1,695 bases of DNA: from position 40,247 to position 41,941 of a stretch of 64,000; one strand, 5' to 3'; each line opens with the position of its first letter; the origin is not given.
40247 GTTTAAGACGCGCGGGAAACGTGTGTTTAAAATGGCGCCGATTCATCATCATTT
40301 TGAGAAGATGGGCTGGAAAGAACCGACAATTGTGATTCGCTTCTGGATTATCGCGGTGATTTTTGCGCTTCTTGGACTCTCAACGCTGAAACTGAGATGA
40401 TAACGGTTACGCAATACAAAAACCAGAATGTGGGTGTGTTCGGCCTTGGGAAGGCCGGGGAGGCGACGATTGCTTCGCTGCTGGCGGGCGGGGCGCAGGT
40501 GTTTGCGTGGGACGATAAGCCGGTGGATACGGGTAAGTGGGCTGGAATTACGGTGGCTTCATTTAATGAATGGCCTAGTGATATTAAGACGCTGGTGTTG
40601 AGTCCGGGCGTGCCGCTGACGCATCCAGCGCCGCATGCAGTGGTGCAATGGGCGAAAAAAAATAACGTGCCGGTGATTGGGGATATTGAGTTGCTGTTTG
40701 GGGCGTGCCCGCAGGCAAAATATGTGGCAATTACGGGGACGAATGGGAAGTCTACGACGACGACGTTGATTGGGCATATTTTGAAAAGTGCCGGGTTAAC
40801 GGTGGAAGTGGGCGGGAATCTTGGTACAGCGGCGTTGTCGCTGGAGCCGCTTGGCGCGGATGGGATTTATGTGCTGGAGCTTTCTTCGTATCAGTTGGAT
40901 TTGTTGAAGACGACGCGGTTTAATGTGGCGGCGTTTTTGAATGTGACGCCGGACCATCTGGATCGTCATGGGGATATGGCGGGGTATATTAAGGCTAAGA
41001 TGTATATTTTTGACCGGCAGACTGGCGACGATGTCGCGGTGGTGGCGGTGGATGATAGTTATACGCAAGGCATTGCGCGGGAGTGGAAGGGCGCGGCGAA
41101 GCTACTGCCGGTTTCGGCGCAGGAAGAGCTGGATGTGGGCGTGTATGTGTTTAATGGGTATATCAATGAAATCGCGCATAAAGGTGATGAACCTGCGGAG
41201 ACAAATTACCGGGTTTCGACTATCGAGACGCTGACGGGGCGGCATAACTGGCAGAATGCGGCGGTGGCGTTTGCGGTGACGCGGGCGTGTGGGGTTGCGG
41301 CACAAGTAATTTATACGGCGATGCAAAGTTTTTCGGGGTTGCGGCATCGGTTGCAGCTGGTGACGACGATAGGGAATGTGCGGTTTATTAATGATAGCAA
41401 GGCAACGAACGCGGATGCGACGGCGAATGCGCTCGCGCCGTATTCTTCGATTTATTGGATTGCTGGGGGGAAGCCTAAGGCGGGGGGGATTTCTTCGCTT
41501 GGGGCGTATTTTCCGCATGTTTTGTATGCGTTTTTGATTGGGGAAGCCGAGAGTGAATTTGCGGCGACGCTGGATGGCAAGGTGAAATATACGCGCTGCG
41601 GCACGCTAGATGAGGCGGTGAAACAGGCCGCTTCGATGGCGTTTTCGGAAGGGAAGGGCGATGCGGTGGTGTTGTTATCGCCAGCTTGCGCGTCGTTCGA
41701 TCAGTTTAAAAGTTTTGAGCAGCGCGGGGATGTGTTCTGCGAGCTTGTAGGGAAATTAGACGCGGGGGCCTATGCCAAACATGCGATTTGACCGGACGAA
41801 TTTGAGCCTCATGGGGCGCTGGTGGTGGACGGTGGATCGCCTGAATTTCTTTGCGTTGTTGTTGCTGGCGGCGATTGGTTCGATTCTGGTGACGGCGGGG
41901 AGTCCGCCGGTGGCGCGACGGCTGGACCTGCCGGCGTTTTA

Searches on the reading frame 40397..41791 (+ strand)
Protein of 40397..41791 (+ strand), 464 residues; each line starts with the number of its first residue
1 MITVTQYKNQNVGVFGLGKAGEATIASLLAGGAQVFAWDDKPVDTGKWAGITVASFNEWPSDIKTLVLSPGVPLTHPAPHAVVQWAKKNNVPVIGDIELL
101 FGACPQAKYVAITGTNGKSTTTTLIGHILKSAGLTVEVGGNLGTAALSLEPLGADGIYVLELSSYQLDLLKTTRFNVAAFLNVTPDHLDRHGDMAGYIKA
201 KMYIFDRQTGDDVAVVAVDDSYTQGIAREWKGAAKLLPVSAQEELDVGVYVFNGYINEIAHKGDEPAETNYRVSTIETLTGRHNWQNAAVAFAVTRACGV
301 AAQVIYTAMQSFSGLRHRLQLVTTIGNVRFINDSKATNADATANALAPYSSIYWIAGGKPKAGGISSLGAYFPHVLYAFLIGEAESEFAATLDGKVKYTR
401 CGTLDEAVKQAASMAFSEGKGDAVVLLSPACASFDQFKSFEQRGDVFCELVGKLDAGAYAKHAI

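Call 62: find_encoding_contigs(protein=window:40397-41791:+, flank=10000, max_places=1)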
Protein window:40397-41791:+ (464 aa): 4 contigs read that carry it; 1 place shown.
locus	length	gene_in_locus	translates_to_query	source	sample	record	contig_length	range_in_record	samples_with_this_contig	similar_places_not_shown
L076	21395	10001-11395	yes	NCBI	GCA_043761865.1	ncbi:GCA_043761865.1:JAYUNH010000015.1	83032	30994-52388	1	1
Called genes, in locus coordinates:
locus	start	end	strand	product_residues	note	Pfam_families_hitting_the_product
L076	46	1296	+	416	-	-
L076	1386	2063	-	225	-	-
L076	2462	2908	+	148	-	PF02381:MraZ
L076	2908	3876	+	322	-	PF01795:Methyltransf_5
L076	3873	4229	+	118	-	-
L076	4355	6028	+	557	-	PF03717:PBP_dimer, PF00905:Transpeptidase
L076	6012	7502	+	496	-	PF01225:Mur_ligase, PF08245:Mur_ligase_M, PF02875:Mur_ligase_C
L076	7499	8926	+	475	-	PF01225:Mur_ligase, PF08245:Mur_ligase_M, PF02875:Mur_ligase_C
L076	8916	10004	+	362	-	PF10555:MraY_sig1 (faint), PF00953:Glycos_transf_4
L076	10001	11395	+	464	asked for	PF08245:Mur_ligase_M, PF02875:Mur_ligase_C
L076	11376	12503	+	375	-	PF01098:FTSW_RODA_SPOVE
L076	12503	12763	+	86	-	PF26604:CBU_0592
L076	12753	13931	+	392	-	PF03033:Glyco_transf_28, PF13579:Glyco_trans_4_4 (weak), PF06722:EryCIII-like_C (faint), PF04101:Glyco_tran_28_C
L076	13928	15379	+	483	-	PF01225:Mur_ligase, PF08245:Mur_ligase_M, PF02875:Mur_ligase_C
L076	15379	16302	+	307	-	PF01565:FAD_binding_4, PF02873:MurB_C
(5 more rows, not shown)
